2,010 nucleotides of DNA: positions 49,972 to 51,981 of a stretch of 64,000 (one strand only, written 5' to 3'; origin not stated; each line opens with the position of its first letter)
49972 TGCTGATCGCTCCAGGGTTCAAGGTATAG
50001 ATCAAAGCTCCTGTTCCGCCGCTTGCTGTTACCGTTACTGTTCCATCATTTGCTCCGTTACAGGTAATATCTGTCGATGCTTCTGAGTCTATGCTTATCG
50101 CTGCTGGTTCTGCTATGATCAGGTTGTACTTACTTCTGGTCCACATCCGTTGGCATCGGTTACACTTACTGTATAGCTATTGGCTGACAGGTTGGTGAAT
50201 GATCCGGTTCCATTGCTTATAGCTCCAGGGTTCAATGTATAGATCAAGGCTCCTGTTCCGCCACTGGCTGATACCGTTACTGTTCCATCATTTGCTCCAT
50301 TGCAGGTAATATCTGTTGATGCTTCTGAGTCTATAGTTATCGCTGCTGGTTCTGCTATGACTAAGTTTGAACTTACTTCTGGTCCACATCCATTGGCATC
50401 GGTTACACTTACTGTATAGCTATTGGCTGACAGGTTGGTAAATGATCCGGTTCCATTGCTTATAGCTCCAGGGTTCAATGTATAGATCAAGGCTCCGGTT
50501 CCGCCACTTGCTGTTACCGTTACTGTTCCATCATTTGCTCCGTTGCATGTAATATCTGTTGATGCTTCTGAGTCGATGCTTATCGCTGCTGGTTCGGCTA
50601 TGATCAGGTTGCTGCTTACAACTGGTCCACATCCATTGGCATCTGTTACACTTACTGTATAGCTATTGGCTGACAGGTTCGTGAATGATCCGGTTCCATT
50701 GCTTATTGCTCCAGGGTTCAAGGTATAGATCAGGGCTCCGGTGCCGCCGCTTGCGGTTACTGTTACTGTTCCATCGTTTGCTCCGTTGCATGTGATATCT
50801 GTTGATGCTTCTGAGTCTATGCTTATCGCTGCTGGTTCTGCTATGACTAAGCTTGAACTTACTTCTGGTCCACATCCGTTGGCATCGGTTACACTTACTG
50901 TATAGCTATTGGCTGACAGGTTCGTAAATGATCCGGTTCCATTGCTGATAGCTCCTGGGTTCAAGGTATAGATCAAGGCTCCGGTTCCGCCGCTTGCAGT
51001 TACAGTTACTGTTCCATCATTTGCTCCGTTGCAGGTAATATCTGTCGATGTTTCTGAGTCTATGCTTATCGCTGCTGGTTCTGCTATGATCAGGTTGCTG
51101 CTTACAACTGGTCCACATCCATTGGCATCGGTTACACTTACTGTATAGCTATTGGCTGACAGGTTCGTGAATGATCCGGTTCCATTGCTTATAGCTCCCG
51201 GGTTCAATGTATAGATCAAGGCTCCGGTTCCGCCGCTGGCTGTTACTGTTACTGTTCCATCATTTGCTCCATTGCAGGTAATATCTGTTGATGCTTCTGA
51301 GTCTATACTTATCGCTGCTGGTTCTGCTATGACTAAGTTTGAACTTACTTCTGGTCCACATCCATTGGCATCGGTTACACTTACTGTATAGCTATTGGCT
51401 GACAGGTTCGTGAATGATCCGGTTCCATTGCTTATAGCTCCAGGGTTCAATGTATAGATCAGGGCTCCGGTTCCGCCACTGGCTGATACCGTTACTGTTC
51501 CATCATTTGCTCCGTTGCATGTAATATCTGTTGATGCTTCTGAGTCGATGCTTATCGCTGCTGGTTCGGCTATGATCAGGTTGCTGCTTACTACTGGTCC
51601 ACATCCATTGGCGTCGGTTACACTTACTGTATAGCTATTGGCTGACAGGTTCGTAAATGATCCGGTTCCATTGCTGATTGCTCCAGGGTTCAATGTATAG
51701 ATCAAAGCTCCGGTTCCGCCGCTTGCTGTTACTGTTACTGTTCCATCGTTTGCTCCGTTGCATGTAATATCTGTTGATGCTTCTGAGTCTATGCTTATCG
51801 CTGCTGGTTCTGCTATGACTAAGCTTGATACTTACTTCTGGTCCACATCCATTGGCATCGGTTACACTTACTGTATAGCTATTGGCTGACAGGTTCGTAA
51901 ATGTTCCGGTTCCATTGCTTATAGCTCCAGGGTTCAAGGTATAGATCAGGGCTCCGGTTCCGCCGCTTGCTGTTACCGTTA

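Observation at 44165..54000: About 40 tandem 243-bp repeats that are a mosaic of a few two-state sites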

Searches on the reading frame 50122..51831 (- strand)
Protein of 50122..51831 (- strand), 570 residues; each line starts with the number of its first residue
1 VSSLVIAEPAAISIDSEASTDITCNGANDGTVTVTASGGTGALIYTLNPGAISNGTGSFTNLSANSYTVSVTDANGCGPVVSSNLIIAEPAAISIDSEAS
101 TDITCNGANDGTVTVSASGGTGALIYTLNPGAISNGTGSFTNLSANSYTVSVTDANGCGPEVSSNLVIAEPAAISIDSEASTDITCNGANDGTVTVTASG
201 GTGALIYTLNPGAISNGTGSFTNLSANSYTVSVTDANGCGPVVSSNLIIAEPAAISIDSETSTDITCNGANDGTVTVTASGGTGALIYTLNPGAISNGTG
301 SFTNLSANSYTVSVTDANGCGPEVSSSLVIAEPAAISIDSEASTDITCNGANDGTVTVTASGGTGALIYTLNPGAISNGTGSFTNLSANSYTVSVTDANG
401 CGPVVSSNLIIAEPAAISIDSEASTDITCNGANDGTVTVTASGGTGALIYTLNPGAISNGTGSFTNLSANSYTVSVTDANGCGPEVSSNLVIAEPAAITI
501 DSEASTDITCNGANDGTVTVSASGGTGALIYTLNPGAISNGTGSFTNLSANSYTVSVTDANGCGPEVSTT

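Call 29: find_homologous_proteins(query=window:50122-51831:-, max_evalue=1e-20)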
Query window:50122-51831:- (570 aa): 3130 proteins with E <= 1e-20 among 8000 candidates; the best 120 are listed.
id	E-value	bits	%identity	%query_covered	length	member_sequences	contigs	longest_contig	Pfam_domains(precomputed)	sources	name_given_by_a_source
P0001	0.0e+0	1820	95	100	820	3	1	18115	PF12733.14,PF13573.13,PF04151.22,PF08821.17,PF05171.19,PF13860.13,PF13620.13,PF17290.9,PF17210.10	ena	-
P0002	2.8e-265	899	51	99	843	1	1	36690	PF13573.13,PF13585.13,PF06832.19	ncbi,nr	ncbi:MAG: T9SS type B sorting domain-containing protein, partial [Chlorobi bacterium]|nr:T9SS type B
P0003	4.2e-254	862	55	99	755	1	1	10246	PF07495.20,PF23623.2,PF13573.13,PF24421.2,PF13620.13,PF06832.19,PF17210.10,PF01483.28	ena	-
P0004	9.6e-227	772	95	72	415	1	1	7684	PF13573.13,PF13860.13,PF13620.13,PF17290.9,PF17210.10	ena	-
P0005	1.4e-205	702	47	99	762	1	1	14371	PF23623.2,PF13573.13,PF13620.13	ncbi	-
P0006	1.1e-202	692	45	98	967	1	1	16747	PF13573.13,PF13585.13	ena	-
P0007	8.7e-197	673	49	98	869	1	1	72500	PF13573.13,PF18962.8,PF13620.13,PF17210.10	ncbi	ncbi:MAG: SprB repeat-containing protein, partial [Bacteroidales bacterium]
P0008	2.8e-192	658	37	98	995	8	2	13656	PF13573.13,PF13585.13,PF06832.19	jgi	-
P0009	3.7e-182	625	45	99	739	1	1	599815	PF13573.13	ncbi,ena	-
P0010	1.6e-178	613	42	99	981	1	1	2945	PF22352.3,PF13573.13,PF18962.8,PF27154.1,PF06832.19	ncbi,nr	ncbi:SprB repeat-containing protein, partial [Candidatus Amoebophilus asiaticus]|nr:SprB repeat-cont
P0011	1.1e-173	597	44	97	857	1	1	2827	PF07495.20,PF23623.2,PF13573.13,PF24421.2,PF13620.13,PF06832.19,PF17210.10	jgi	jgi:uncharacterized protein (DUF2141 family)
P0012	2.1e-169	582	49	99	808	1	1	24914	PF13573.13,PF02012.27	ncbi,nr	ncbi:MAG: hypothetical protein HC811_06015 [Flammeovirgaceae bacterium]|nr:hypothetical protein [Fla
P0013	7.4e-168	577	38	98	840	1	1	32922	PF07495.20,PF23623.2,PF03944.21,PF13573.13,PF04519.20,PF26114.1,PF17210.10,PF02012.27,PF03174.20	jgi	jgi:uncharacterized protein (DUF2141 family)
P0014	6.5e-166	571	41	99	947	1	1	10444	PF13573.13,PF13585.13,PF06832.19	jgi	jgi:hypothetical protein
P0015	2.0e-157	543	41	98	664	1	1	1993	PF23623.2,PF13573.13,PF06832.19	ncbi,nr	ncbi:MAG TPA: SprB repeat-containing protein, partial [Chitinophagaceae bacterium]|nr:SprB repeat-co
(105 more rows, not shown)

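Call 30: find_encoding_contigs(protein=P0001, flank=10000)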
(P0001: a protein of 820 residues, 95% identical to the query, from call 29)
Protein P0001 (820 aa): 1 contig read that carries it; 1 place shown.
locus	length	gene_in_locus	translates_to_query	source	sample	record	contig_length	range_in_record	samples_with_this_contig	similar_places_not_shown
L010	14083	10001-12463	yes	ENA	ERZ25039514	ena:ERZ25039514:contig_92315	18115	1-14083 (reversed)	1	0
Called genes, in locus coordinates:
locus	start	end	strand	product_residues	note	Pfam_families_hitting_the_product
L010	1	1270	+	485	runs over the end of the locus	PF00431:CUB (weak), PF19408:PKD_6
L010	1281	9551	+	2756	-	PF07275:ArdA (faint), PF21275:Thi_PPkinase_C (faint), PF13573:SprB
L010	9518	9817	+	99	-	PF13573:SprB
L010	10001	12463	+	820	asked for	PF04151:PPC (faint), PF12733:Cadherin-like (faint), PF13573:SprB, PF13620:CarboxypepD_reg (faint), PF13860:FlgD_ig (faint), PF17210:SdrD_B (faint), PF17290:Arena_ncap_C (faint), PF13573:SprB, +2 more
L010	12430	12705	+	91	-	PF13573:SprB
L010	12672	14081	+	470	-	?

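Call 31: find_encoding_contigs(protein=P0004, flank=10000)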
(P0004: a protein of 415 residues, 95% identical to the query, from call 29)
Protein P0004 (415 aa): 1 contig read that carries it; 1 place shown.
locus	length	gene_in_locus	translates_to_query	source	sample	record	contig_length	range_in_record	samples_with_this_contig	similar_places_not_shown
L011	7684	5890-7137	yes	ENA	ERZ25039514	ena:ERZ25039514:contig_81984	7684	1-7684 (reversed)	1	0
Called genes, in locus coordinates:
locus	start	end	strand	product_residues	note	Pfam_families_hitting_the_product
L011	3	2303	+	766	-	?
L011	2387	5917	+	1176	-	PF05171:HemS (faint), PF13620:CarboxypepD_reg (faint), PF17210:SdrD_B (faint), PF17290:Arena_ncap_C (faint), PF13573:SprB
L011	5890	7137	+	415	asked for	PF17290:Arena_ncap_C (faint), PF13573:SprB, PF13620:CarboxypepD_reg (faint), PF13860:FlgD_ig (faint), PF17210:SdrD_B (faint), PF13573:SprB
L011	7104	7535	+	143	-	PF13573:SprB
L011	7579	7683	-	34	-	?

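Call 51: find_related_loci(query=window:50122-51831:-, collection=metagenome_contigs, flank=10000)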
Query window:50122-51831:- (570 aa) in metagenome_contigs; peptide patterns used: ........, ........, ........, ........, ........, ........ (x = any residue, [..] = any of these).
74 stretches matched a pattern; 55 encode a relative of the query (tblastn E <= 1e-3); 55 distinct loci.
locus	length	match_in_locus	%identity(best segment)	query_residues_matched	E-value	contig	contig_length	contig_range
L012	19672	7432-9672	44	2-568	3e-108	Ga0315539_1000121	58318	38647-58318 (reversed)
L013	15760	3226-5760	40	13-563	4e-100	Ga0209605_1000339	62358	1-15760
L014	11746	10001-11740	45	1-563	7e-99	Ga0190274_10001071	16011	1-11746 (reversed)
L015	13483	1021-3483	38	2-563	3e-93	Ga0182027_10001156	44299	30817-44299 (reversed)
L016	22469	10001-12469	40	1-563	7e-93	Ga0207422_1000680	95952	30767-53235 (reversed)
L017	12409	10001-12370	43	2-563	2e-92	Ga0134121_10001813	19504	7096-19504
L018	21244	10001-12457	38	2-560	4e-92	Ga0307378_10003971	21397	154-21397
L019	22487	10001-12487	38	1-570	2e-90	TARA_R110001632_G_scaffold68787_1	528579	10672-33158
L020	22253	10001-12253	38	1-563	1e-88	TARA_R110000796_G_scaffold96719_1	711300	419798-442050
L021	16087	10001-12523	41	2-568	1e-87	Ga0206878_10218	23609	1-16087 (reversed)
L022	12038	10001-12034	41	2-570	6e-88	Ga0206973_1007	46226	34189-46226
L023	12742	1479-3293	40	4-567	2e-83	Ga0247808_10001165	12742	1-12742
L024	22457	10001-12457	39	2-566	2e-83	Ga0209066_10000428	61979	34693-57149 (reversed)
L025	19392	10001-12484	38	2-570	6e-80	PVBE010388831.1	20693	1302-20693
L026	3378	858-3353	37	1-570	3e-78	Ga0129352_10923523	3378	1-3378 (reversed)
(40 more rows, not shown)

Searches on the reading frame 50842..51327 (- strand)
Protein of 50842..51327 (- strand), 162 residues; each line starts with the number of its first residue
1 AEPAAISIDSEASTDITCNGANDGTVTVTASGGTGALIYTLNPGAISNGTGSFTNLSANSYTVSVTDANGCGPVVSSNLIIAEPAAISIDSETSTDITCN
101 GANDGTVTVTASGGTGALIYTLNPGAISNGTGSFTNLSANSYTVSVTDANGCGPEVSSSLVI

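Call 68: predict_structure(protein=window:50842-51327:-)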
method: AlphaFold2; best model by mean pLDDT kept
length: 162 residues; sequences in the alignment: 1
mean_pLDDT: 41.0   pTM: 0.29
mean pLDDT of the five models: 41.0, 37.6, 36.4, 34.4, 33.2
residues with pLDDT >= 90: 0; 70-90: 0; 50-70: 11; < 50: 151
segments of 3 or more residues with pLDDT < 50: 1-50, 54-63, 65-131, 138-142, 146-162
pLDDT, mean of each block of 10 residues (from residue 1): 39 43 41 39 43 46 46 33 33 40 39 38 41 50 49 38 31
secondary structure, 60 per line:
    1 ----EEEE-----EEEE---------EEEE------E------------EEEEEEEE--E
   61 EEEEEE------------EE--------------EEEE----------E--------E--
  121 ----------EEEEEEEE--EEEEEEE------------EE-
elements in order: E5-8 E14-17 E27-30 E50-57 E60-66 E95-98 E131-138 E141-147
